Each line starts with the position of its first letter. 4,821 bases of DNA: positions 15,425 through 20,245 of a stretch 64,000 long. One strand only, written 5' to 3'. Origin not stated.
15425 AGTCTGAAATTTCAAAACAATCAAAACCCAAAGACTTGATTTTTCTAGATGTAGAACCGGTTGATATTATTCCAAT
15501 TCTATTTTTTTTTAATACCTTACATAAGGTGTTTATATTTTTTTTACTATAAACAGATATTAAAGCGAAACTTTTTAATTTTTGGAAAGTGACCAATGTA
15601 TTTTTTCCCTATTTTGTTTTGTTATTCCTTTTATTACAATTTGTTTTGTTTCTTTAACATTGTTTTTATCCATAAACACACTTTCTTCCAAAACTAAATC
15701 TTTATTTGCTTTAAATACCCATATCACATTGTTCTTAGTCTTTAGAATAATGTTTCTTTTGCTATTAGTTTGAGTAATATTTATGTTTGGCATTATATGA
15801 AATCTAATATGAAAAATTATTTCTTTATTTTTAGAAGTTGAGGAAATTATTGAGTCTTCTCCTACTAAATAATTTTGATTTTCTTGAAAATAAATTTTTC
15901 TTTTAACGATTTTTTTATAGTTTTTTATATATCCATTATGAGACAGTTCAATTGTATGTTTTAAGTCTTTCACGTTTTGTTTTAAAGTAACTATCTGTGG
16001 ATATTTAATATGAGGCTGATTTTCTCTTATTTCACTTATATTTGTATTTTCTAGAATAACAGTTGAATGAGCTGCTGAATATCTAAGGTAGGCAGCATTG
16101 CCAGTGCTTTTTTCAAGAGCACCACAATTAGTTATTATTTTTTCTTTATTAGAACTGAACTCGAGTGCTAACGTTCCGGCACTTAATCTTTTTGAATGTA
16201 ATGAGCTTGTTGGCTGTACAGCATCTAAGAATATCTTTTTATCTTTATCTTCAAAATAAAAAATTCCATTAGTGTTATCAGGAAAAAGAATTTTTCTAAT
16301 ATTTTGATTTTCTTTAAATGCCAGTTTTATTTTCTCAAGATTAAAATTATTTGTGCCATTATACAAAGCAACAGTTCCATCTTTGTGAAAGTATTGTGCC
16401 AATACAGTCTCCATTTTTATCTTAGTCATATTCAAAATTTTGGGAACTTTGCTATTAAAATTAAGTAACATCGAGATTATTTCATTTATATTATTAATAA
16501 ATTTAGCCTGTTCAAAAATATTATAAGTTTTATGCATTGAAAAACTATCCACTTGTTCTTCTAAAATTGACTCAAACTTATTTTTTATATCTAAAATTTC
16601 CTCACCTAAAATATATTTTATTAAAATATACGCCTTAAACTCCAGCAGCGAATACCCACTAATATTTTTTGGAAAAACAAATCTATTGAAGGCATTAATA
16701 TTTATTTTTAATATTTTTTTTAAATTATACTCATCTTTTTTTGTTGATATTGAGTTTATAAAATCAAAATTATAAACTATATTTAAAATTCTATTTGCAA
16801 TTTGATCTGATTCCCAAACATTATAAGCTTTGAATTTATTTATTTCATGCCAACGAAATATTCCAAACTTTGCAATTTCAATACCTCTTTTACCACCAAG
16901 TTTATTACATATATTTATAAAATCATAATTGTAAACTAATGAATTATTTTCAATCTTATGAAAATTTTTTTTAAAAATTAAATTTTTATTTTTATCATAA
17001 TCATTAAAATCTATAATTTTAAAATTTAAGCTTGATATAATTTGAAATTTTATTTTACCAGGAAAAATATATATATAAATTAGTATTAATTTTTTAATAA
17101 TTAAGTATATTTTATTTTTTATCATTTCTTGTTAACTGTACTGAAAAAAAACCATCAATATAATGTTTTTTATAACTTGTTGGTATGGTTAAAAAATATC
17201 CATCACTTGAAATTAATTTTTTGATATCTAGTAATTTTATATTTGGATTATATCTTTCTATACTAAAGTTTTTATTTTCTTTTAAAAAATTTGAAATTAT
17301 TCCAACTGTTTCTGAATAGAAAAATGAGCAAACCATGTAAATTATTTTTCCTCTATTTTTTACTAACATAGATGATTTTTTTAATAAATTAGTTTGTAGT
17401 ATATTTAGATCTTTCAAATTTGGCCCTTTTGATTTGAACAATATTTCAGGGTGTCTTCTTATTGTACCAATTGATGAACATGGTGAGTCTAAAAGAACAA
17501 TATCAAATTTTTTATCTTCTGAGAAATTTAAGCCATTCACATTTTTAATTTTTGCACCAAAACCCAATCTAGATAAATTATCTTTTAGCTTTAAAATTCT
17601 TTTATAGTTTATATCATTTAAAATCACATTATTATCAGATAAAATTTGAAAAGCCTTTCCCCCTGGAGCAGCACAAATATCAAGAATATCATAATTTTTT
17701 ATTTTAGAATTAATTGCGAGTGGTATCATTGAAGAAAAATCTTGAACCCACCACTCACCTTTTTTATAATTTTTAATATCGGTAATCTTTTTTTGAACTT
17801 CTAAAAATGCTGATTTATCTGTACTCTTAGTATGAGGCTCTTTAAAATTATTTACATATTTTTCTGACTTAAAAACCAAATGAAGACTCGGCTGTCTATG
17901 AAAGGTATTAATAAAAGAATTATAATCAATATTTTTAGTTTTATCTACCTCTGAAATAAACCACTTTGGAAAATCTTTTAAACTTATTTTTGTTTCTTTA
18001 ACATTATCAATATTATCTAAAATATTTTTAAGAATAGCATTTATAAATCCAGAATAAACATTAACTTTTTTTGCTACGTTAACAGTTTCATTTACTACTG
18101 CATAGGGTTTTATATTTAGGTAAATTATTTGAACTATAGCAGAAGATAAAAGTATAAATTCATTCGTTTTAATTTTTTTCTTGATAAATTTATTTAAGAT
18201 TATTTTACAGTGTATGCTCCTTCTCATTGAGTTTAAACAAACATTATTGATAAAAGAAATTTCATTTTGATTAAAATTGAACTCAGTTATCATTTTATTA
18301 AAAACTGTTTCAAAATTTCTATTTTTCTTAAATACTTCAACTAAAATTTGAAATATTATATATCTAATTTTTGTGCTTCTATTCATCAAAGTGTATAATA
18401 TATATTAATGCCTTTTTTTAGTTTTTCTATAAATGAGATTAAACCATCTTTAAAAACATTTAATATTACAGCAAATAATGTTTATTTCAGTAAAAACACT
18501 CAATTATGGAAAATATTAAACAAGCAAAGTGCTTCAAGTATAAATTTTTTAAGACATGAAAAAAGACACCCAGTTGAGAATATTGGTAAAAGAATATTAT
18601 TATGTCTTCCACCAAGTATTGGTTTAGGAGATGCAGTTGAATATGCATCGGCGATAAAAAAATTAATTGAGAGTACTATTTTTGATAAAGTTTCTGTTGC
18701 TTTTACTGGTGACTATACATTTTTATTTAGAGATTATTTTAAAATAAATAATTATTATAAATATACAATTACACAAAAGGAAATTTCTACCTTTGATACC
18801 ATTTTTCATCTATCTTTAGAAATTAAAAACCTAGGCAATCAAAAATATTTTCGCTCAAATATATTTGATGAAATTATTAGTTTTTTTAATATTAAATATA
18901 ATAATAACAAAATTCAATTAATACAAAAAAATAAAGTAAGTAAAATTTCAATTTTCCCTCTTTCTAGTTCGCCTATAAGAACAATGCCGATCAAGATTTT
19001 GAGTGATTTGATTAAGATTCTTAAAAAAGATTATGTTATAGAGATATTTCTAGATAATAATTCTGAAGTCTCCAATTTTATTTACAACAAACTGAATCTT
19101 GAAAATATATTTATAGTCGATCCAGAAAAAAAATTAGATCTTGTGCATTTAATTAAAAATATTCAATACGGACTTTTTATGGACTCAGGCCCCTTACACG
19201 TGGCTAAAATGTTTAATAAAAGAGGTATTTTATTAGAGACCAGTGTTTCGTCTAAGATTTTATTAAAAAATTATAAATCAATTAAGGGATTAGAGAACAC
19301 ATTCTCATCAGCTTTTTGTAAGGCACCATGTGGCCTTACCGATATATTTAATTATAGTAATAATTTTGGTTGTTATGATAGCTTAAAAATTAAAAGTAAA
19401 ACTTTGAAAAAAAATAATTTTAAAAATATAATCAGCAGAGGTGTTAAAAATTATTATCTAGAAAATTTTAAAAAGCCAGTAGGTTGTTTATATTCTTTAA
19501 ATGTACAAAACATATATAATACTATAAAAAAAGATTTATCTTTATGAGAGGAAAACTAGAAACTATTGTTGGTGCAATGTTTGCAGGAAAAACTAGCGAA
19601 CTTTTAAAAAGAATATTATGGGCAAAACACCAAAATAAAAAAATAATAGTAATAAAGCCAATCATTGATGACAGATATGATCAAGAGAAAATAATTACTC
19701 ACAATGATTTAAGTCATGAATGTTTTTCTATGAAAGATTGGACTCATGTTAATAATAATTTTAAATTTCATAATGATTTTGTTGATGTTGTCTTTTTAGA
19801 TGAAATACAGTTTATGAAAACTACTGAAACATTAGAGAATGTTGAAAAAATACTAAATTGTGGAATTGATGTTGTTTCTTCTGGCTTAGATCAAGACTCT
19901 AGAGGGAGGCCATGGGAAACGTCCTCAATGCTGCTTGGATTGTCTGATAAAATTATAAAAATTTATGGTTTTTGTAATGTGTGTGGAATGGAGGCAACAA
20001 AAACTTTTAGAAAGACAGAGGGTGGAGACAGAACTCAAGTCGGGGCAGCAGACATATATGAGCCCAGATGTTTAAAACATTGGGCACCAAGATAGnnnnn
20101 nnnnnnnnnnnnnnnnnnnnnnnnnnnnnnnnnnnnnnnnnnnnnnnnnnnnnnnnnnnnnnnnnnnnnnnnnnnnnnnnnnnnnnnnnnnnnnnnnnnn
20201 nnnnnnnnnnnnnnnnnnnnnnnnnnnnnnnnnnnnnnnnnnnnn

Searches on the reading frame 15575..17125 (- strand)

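Call 87: search_protein_families(library=pfam, proteins=[window:15575-17125:-], max_evalue=0.00001)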
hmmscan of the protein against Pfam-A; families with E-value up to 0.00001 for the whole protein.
window:15575-17125:- (516 aa): 1 family
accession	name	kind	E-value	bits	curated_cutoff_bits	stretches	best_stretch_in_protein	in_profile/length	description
PF07940.18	Hepar_II_III_C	-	6e-37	127.9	24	1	287-512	13-237/237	Heparinase II/III-like, C-terminal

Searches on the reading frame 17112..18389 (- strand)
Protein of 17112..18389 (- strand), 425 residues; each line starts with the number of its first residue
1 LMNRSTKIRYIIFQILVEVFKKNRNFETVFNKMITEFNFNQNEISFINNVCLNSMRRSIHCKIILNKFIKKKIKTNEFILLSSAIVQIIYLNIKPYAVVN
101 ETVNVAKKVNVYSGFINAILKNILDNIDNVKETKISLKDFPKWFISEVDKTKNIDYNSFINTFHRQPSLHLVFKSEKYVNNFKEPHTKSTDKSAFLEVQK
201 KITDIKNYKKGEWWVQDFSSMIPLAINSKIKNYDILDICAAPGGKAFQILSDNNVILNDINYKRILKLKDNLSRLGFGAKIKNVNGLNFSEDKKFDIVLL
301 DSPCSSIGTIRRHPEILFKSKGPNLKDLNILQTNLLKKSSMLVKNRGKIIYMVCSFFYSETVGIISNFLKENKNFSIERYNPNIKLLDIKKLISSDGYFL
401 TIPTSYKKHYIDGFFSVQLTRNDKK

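Call 87: search_protein_families(library=pfam, proteins=[window:17112-18389:-], max_evalue=0.00001)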
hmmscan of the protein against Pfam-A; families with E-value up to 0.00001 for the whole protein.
window:17112-18389:- (425 aa): 2 families
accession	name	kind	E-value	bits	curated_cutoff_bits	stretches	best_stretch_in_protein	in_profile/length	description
PF01189.24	Methyltr_RsmB-F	-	7.3e-32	111.1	27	1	233-419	10-198/199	16S rRNA methyltransferase RsmB/F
PF01029.23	NusB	-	3.9e-15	56.9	23.1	1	7-124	2-132/133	NusB family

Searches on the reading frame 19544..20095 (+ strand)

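Call 87: search_protein_families(library=pfam, proteins=[window:19544-20095:+], max_evalue=0.00001)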
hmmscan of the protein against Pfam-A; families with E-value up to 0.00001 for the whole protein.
window:19544-20095:+ (183 aa): 1 family
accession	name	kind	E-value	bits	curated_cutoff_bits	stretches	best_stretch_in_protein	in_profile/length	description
PF00265.24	TK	-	2.8e-38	131.9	20.6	1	3-180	1-176/176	Thymidine kinase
